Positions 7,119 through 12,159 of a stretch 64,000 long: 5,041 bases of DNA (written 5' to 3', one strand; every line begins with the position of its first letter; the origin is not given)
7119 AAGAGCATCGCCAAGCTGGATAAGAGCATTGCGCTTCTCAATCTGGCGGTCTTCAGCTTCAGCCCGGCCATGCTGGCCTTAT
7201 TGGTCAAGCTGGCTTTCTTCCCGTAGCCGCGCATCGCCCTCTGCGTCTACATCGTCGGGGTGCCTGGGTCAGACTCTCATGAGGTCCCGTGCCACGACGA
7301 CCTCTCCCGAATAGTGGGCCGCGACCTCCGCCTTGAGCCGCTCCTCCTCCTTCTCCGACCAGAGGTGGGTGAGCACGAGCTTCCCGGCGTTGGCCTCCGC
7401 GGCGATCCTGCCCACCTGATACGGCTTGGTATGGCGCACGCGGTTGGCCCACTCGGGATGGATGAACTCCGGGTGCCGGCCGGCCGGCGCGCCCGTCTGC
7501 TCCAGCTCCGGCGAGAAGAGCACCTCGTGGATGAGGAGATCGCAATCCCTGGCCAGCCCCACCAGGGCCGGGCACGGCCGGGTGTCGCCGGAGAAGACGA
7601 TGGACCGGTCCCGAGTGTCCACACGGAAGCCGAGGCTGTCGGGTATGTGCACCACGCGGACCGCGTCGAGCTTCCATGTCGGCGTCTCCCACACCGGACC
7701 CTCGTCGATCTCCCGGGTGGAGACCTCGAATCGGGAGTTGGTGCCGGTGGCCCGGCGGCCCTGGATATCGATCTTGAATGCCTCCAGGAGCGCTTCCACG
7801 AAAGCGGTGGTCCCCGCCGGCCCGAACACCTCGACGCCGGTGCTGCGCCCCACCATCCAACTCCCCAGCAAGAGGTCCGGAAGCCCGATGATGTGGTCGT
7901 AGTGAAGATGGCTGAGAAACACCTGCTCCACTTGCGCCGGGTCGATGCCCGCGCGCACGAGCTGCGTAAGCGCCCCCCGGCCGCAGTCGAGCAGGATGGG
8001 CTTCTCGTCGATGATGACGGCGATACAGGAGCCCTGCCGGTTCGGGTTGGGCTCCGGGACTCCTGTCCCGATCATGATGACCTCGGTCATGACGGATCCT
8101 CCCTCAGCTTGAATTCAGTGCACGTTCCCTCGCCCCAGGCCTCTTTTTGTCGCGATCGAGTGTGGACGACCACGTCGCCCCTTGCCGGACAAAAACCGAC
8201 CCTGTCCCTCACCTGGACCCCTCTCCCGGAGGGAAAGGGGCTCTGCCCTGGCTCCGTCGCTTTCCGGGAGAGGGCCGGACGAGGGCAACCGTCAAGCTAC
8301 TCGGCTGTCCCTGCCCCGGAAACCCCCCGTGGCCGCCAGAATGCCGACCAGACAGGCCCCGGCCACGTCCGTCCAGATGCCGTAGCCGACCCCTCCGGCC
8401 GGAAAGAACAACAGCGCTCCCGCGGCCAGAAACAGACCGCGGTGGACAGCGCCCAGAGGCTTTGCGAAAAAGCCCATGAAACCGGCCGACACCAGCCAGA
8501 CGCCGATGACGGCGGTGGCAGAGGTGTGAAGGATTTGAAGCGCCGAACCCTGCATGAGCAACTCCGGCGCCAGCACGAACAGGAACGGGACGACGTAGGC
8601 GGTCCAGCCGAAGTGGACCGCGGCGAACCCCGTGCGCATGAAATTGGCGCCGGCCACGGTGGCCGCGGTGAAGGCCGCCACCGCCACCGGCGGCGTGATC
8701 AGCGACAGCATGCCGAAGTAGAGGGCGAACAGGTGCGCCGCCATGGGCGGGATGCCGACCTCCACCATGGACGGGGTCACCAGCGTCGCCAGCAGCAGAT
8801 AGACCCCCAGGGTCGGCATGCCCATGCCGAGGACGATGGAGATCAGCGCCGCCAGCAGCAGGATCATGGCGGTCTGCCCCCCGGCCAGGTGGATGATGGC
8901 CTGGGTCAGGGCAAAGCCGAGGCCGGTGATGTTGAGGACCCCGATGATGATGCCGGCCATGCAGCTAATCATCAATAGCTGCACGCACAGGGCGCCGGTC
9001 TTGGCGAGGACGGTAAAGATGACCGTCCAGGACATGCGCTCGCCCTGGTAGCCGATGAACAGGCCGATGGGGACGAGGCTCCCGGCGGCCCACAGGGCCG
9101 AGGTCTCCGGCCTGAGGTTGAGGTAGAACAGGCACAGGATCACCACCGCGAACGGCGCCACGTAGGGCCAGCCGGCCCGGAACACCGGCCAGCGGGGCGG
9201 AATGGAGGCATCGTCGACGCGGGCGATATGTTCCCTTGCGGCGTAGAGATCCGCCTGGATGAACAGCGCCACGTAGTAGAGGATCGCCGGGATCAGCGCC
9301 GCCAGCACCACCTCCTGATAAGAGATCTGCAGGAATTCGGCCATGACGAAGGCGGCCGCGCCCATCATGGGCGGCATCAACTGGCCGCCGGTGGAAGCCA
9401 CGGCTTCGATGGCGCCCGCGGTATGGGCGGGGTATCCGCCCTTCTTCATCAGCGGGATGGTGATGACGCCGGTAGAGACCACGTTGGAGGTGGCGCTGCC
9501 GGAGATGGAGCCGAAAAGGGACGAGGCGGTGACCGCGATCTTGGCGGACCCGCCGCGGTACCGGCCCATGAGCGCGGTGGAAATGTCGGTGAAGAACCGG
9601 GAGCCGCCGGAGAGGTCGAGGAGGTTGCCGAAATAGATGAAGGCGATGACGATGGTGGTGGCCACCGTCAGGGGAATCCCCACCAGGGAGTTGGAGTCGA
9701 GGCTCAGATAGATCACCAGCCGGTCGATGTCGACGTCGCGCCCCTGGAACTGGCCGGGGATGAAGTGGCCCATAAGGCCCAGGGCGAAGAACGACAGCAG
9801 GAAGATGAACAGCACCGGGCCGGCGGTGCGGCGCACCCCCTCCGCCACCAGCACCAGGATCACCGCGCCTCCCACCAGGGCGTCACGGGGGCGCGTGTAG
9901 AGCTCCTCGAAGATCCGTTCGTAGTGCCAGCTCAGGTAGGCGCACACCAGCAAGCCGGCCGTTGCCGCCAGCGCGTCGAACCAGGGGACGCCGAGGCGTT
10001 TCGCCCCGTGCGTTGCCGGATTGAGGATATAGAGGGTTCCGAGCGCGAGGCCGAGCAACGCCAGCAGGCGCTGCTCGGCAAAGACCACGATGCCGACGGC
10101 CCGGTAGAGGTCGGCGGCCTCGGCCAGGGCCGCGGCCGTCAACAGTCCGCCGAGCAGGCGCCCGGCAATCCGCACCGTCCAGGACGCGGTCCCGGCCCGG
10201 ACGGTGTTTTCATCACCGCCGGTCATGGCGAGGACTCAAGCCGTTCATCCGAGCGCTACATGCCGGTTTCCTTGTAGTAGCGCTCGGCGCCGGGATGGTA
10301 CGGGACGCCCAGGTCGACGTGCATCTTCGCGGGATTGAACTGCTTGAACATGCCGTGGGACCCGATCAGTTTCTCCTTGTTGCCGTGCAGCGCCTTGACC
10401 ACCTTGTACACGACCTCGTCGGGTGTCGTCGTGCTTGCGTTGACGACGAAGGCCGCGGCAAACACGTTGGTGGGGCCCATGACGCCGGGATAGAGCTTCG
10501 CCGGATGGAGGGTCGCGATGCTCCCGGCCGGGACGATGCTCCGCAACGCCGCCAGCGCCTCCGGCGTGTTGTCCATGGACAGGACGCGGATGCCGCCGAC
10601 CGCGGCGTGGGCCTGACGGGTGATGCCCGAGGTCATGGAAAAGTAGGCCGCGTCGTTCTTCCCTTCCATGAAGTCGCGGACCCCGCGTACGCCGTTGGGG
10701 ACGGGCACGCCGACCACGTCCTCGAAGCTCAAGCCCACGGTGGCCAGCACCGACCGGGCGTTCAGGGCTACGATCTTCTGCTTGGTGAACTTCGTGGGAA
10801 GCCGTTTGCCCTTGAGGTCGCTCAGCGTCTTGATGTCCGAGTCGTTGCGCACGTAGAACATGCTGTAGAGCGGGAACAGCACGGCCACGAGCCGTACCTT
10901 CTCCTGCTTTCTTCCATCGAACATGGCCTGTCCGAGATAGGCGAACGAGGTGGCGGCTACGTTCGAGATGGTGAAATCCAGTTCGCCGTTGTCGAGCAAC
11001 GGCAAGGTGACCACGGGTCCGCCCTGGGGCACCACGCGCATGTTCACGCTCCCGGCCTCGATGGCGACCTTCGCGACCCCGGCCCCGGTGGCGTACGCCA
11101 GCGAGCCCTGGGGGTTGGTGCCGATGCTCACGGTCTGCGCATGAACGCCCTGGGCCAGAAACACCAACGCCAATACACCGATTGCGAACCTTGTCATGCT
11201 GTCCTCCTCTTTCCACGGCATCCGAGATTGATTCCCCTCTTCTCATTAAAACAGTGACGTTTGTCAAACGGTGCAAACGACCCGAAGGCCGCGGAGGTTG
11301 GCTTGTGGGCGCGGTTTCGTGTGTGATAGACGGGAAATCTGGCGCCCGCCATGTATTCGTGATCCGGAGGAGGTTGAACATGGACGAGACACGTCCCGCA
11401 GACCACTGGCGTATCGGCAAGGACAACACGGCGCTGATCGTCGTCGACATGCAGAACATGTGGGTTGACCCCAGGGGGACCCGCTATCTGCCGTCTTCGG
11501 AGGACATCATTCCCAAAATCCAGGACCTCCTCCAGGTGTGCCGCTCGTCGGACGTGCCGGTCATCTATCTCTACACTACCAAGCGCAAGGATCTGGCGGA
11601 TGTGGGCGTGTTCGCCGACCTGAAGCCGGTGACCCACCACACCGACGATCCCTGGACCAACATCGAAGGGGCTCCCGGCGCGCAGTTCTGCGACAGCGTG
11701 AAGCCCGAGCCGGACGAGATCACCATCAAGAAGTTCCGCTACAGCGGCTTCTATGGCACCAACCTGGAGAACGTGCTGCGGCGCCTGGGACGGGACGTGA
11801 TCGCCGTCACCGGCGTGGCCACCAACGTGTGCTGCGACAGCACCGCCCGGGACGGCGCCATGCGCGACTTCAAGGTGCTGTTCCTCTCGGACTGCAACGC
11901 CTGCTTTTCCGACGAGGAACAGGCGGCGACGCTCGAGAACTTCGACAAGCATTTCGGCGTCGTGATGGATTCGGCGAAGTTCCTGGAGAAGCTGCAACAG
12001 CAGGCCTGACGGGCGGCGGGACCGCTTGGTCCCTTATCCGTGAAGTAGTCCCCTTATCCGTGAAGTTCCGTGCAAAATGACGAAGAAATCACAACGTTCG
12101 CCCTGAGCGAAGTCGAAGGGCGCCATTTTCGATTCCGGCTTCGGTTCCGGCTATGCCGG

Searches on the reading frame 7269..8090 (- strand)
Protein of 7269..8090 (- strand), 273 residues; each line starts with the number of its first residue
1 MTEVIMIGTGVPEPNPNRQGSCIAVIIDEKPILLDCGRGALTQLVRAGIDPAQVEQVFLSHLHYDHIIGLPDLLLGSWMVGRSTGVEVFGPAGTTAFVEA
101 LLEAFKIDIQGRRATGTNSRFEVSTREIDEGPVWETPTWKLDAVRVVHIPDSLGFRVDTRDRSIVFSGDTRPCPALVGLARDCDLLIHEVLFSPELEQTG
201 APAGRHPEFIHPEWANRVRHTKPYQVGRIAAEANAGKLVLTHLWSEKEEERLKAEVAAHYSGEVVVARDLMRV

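Call 95: search_protein_families(library=pfam, proteins=[window:7269-8090:-], max_evalue=0.001)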
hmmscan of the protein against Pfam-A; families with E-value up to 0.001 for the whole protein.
window:7269-8090:- (273 aa): 2 families
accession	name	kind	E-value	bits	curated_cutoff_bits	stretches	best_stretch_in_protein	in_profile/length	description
PF12706.13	Lactamase_B_2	-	2.3e-20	73.5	27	1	32-242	3-199/200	Beta-lactamase superfamily domain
PF00753.33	Lactamase_B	-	2.3e-14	54.2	22.7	1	18-172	4-152/196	Metallo-beta-lactamase superfamily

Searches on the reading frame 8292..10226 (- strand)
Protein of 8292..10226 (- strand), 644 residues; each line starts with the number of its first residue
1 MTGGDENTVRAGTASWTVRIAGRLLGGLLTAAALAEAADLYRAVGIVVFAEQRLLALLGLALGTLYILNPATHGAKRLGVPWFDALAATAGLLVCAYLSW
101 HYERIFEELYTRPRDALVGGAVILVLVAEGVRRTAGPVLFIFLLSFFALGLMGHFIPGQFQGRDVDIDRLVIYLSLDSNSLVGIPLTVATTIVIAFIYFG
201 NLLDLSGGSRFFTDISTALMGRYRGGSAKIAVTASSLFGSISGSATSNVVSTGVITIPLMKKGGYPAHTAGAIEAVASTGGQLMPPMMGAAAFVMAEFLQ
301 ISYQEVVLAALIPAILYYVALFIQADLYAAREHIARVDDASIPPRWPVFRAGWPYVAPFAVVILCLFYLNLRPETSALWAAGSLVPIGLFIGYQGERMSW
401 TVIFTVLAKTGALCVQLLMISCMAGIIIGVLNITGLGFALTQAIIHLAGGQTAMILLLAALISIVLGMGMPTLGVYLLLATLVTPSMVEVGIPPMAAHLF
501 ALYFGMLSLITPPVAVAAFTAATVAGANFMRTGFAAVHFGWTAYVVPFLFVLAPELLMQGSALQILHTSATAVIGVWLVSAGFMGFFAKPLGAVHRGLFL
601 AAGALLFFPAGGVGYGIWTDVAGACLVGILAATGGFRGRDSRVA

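Call 95: search_protein_families(library=pfam, proteins=[window:8292-10226:-], max_evalue=0.001)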
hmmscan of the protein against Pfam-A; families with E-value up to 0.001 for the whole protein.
window:8292-10226:- (644 aa): 1 family
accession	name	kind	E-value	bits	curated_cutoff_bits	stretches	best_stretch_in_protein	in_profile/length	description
PF06808.19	DctM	-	5.9e-87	292.6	23.8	1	123-561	2-409/413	Tripartite ATP-independent periplasmic transporter, DctM component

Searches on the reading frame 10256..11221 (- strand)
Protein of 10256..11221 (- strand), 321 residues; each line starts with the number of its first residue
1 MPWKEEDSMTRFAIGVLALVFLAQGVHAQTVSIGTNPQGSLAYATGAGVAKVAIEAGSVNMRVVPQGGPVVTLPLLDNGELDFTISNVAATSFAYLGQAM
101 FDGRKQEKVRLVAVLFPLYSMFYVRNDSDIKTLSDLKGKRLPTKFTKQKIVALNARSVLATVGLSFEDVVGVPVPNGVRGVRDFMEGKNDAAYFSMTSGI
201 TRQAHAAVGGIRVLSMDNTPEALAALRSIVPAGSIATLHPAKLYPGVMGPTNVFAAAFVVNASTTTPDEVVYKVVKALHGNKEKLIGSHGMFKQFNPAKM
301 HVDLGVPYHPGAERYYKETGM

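Call 95: search_protein_families(library=pfam, proteins=[window:10256-11221:-], max_evalue=0.001)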
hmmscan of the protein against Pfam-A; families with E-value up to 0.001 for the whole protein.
window:10256-11221:- (321 aa): 2 families
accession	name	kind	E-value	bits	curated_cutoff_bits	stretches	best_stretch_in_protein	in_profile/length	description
PF16868.10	NMT1_3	-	2.4e-34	119.7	27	1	33-320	1-289/289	NMT1-like family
PF09084.16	NMT1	-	4.4e-08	33.7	20.5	1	60-195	22-148/216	NMT1/THI5 like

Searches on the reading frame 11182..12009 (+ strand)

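Call 95: search_protein_families(library=pfam, proteins=[window:11182-12009:+], max_evalue=0.001)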
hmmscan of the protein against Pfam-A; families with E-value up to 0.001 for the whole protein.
window:11182-12009:+ (275 aa): 1 family
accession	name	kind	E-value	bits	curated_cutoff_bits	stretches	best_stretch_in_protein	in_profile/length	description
PF00857.26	Isochorismatase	-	1.6e-43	149.2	27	1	83-265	1-174/175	Isochorismatase domain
